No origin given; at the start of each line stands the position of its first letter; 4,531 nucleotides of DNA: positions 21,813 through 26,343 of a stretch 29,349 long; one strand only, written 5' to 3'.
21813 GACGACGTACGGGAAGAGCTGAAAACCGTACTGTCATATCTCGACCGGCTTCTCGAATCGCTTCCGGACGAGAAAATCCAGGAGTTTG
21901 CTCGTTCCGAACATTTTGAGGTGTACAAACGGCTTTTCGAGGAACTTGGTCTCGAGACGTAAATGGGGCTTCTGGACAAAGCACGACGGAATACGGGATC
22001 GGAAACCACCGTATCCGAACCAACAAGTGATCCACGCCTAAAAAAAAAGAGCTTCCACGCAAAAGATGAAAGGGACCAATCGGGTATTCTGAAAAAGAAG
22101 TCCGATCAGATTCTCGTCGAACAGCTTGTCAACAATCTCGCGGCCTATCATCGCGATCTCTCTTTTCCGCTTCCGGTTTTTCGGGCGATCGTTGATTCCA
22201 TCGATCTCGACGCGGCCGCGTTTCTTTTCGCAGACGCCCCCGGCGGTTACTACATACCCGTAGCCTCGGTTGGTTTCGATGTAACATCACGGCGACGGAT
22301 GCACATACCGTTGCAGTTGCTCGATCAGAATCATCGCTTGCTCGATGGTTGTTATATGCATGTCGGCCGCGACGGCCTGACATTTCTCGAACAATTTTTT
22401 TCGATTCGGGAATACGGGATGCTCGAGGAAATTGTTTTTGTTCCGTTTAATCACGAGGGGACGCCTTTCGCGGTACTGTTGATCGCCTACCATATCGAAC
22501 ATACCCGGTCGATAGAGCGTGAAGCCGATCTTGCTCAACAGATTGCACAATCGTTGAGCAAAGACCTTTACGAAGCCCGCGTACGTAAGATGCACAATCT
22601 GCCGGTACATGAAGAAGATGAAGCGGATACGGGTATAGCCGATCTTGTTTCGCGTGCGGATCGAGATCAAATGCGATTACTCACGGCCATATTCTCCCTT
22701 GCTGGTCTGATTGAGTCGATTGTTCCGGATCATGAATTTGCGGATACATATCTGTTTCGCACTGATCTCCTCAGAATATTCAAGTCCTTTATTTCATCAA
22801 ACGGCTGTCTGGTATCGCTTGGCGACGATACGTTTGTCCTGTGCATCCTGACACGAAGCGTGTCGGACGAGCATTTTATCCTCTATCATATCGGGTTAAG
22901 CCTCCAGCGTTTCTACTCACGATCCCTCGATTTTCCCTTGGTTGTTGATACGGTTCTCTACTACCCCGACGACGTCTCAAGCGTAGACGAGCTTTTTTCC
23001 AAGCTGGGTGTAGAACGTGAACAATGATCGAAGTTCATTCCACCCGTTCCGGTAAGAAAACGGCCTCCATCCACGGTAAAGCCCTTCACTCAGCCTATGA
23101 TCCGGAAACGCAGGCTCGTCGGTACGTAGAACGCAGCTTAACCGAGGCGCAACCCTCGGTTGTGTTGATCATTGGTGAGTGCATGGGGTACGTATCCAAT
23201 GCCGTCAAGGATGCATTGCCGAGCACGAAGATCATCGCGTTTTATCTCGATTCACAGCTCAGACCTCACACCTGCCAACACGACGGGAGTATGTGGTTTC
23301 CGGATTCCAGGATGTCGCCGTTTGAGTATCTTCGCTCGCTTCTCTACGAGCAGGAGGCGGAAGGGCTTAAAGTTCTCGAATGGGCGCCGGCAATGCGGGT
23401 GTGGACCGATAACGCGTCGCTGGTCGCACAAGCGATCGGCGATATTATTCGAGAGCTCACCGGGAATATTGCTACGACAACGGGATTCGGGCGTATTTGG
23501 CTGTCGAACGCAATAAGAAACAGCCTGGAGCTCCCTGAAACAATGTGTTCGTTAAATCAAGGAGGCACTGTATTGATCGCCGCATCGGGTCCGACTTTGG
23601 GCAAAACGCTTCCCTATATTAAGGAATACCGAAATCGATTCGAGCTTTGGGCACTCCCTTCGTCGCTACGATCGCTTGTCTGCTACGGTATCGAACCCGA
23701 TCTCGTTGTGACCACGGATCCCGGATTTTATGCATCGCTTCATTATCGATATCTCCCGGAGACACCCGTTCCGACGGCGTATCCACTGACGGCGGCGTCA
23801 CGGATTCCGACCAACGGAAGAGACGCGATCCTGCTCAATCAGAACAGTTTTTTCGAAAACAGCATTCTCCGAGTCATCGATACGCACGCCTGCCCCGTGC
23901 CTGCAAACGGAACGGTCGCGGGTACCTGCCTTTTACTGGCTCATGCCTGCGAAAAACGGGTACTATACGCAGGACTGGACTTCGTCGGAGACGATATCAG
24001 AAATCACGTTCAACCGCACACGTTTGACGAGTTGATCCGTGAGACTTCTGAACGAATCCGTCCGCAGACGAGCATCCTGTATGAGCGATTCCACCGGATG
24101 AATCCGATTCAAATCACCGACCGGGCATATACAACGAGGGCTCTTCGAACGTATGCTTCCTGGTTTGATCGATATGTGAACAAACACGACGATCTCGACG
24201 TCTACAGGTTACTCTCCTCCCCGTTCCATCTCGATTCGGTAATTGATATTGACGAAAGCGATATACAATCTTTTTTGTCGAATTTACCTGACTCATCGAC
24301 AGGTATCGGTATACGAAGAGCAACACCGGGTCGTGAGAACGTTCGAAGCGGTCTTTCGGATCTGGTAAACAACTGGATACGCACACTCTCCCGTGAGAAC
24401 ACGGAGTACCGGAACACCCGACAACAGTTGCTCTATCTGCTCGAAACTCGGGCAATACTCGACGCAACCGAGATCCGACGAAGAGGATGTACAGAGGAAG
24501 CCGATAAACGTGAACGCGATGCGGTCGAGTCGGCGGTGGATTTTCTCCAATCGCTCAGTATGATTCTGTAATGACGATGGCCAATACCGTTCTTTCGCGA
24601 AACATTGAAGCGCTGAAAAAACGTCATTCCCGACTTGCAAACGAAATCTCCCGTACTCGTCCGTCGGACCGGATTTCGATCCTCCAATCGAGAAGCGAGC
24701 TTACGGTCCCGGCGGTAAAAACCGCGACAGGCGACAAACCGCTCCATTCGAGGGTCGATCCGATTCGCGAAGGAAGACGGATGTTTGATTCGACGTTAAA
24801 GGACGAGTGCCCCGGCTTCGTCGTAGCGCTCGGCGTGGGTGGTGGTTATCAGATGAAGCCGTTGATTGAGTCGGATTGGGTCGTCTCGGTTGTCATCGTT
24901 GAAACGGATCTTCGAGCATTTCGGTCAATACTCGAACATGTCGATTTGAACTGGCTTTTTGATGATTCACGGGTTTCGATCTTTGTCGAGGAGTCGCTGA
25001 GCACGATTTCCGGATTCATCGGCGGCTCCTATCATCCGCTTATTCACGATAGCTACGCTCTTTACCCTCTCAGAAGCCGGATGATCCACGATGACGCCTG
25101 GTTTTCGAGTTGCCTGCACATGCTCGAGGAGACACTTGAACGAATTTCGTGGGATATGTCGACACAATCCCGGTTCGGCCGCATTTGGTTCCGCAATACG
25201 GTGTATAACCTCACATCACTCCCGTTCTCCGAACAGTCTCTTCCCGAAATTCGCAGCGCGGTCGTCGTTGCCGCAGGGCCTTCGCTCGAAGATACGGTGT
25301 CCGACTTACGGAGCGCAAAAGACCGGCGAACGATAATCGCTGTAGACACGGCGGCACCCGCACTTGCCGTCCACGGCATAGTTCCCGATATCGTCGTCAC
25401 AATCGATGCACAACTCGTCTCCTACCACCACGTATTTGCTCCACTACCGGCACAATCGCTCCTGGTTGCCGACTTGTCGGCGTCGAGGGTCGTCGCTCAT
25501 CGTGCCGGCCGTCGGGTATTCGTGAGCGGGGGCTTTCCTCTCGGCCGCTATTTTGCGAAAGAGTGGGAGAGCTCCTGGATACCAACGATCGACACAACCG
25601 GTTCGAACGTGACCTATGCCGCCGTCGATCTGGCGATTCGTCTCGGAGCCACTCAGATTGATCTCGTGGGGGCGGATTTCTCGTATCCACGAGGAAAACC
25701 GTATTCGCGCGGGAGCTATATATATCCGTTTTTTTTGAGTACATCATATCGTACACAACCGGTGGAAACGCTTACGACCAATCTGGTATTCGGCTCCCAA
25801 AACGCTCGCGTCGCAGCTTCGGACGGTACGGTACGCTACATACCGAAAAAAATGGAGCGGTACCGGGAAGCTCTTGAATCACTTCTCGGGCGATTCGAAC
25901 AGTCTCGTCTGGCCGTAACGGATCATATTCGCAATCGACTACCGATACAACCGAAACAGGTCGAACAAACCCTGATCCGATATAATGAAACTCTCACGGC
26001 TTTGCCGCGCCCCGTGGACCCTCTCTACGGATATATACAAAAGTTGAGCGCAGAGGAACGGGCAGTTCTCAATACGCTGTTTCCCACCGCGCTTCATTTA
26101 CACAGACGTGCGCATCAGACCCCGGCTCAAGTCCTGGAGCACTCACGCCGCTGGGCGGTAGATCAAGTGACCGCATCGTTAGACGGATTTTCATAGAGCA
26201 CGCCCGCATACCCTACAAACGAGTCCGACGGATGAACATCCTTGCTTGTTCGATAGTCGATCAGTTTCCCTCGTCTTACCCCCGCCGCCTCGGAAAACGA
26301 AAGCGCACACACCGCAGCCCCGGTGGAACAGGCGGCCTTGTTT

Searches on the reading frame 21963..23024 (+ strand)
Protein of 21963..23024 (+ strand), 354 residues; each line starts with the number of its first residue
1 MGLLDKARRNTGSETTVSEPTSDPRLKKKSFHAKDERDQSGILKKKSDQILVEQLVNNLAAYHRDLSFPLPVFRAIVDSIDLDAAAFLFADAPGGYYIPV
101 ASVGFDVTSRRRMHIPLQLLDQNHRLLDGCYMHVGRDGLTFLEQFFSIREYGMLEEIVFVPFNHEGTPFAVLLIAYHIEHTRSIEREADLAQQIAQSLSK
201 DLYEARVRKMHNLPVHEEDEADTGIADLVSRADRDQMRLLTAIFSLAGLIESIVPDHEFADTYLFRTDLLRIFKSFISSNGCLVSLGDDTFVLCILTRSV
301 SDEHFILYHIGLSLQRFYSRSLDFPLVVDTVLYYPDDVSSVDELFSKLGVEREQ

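Call 5: search_protein_families(library=pfam, proteins=[window:21963-23024:+], max_evalue=0.01)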
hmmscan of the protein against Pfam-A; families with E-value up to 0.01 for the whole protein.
window:21963-23024:+ (354 aa): 0 families

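Call 6: search_protein_families(library=ncbifam, proteins=[window:21963-23024:+], max_evalue=0.01)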
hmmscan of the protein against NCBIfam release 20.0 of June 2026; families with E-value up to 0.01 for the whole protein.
window:21963-23024:+ (354 aa): 0 families

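Call 46: predict_structure(alignment_id=A2)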
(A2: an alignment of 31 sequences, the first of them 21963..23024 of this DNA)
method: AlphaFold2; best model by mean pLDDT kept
length: 354 residues; sequences in the alignment: 31
mean_pLDDT: 88.0   pTM: 0.82
mean pLDDT of the five models: 88.0, 85.9, 85.0, 84.9, 84.6
residues with pLDDT >= 90: 240; 70-90: 69; 50-70: 25; < 50: 20
segments of 3 or more residues with pLDDT < 50: 12-22, 25-32
pLDDT, mean of each block of 10 residues (from residue 1): 61 48 49 59 88 96 95 97 97 94 97 96 94 97 98 98 97 95 94 98 96 84 89 95 91 87 93 91 90 90 87 90 76 94 88 66
secondary structure, 60 per line:
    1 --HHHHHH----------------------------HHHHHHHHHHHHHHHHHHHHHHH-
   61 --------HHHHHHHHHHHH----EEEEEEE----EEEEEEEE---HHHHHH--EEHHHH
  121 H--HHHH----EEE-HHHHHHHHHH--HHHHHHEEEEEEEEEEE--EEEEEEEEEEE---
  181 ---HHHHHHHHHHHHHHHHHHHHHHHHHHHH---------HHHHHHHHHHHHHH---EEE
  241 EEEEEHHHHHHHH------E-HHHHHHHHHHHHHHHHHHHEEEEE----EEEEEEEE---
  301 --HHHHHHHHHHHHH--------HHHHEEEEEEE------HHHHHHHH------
elements in order: H3-8 H37-59 H69-80 E85-91 E96-103 H107-112 H117-121 H124-127 E132-134 H136-145 H148-153 E154-164 E167-177 H184-211 H221-234 E238-245 H246-253 H262-280 E281-285 E290-297 H303-315 H324-327 E328-334 H341-348

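Call 56: fold_search(model_id=the predicted structure, library=pdb)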
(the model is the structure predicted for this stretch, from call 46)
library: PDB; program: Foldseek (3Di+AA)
matches with E <= 10: 500; with E <= 0.001: 221
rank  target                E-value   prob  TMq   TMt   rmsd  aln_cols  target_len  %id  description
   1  4zmu_A                1.8e-07  1.00  0.27  0.28  14.0       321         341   13  Dcsbis, a diguanylate cyclase from Pseudomonas aeruginosa (released 2016-05-04)
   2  8rvx_D                6.8e-07  1.00  0.37  0.28  16.1       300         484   12  Cph1 phytochrome PAS-GAF-PHY Y176H mutant (released 2025-03-12)
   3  3trc                  9.6e-07  1.00  0.36  0.70   4.0       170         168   16  Structure of the GAF domain from a phosphoenolpyruvate-protein phosphotransferase (ptsP) from Coxiella burnetii (released 2011-09-28)
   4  8rvx_C                1.9e-06  1.00  0.37  0.28  16.1       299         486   12  Cph1 phytochrome PAS-GAF-PHY Y176H mutant (released 2025-03-12)
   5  3ci6_B                2.6e-06  1.00  0.36  0.70   4.0       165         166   16  Crystal structure of the GAF domain from Acinetobacter phosphoenolpyruvate-protein phosphotransferase (released 2008-05-13)
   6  6ob8_A                4.1e-06  1.00  0.38  0.43   4.2       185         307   14  Crystal structure of a dual sensor histidine kinase in green light illuminated state (released 2019-09-18)
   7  6oaq_B                4.3e-06  1.00  0.38  0.44   4.1       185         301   14  Crystal structure of a dual sensor histidine kinase in BeF3- bound state (released 2019-09-18)
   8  8rvx_A                5.1e-06  1.00  0.36  0.27  16.3       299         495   14  Cph1 phytochrome PAS-GAF-PHY Y176H mutant (released 2025-03-12)
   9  9jry_B                5.1e-06  1.00  0.37  0.30  15.9       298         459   10  Crystal structure of FiDCB, a dual-cysteine cyanobacterial phytochrome of Fischerella sp. PCC 9605 (released 2025-01-22)
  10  4zmu_B                5.7e-06  1.00  0.28  0.28  13.7       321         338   13  Dcsbis, a diguanylate cyclase from Pseudomonas aeruginosa (released 2016-05-04)
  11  3k2n_A                6.1e-06  1.00  0.36  0.65   4.2       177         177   15  The crystal structure of sigma-54-dependent transcriptional regulator domain from Chlorobium Tepidum TLS (released 2010-01-19)
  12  8rvx_B                7.6e-06  1.00  0.36  0.27  16.1       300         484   12  Cph1 phytochrome PAS-GAF-PHY Y176H mutant (released 2025-03-12)
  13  5w10_C                8.6e-06  1.00  0.32  0.60   6.4       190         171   13  Lcd1 GAF domain in complex with cAMP ligand (released 2017-06-28)
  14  4etx                  1.1e-05  1.00  0.29  0.33  20.2       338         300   15  Crystal Structure of PelD 158-CT from Pseudomonas aeruginosa PAO1 (released 2012-07-25)
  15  5w10_D                1.1e-05  1.00  0.33  0.62   6.5       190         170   13  Lcd1 GAF domain in complex with cAMP ligand (released 2017-06-28)
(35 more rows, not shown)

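Call 81: search_protein_families(library=ncbifam, proteins=[window:21963-23024:+], max_evalue=10)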
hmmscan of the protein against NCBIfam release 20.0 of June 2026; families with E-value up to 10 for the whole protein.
window:21963-23024:+ (354 aa): 0 families

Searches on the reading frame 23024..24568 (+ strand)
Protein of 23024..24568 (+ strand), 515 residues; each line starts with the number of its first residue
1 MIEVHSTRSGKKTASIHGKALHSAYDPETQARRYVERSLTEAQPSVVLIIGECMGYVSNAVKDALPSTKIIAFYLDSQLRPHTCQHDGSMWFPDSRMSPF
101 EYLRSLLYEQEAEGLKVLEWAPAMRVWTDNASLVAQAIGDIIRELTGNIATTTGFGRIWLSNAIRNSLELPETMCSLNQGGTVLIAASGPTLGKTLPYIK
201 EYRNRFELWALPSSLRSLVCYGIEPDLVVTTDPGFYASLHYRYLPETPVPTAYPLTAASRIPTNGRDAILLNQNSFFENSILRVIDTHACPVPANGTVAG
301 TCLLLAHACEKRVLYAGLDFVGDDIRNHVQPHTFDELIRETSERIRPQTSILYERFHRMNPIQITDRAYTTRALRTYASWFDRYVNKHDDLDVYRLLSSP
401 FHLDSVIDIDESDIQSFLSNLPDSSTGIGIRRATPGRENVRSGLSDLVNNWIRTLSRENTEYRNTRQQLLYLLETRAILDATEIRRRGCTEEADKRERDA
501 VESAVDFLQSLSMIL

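Call 5: search_protein_families(library=pfam, proteins=[window:23024-24568:+], max_evalue=0.01)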
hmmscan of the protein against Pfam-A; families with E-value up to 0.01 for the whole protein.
window:23024-24568:+ (515 aa): 1 family
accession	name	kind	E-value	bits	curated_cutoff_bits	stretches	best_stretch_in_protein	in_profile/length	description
PF01973.23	MptE-like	-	2.5e-13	50.6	34.6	1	163-320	3-166/171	6-hydroxymethylpterin diphosphokinase MptE-like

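Call 6: search_protein_families(library=ncbifam, proteins=[window:23024-24568:+], max_evalue=0.01)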
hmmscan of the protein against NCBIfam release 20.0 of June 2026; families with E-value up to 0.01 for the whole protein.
window:23024-24568:+ (515 aa): 1 family
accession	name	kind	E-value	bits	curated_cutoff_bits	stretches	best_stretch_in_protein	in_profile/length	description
NF050051.1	FlagModPseD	domain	0.00029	19.6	670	1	179-230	226-277/640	flagellin modification protein PseD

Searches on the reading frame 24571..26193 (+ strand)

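Call 5: search_protein_families(library=pfam, proteins=[window:24571-26193:+], max_evalue=0.01)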
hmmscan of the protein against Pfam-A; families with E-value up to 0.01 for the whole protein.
window:24571-26193:+ (541 aa): 2 families
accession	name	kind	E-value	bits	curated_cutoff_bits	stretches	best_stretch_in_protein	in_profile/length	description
PF01973.23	MptE-like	-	1.5e-29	103.4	34.6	1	227-374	25-170/171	6-hydroxymethylpterin diphosphokinase MptE-like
PF20157.4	Maf_flag10_N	-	5.7e-06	26.4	23.5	1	82-132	113-163/228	Glycosyltransferase Maf N-terminal domain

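Call 6: search_protein_families(library=ncbifam, proteins=[window:24571-26193:+], max_evalue=0.01)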
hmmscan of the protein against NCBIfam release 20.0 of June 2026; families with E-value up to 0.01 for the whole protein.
window:24571-26193:+ (541 aa): 1 family
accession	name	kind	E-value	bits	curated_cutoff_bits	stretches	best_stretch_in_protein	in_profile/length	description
NF050051.1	FlagModPseD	domain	2.3e-08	33.1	670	1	225-279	225-279/640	flagellin modification protein PseD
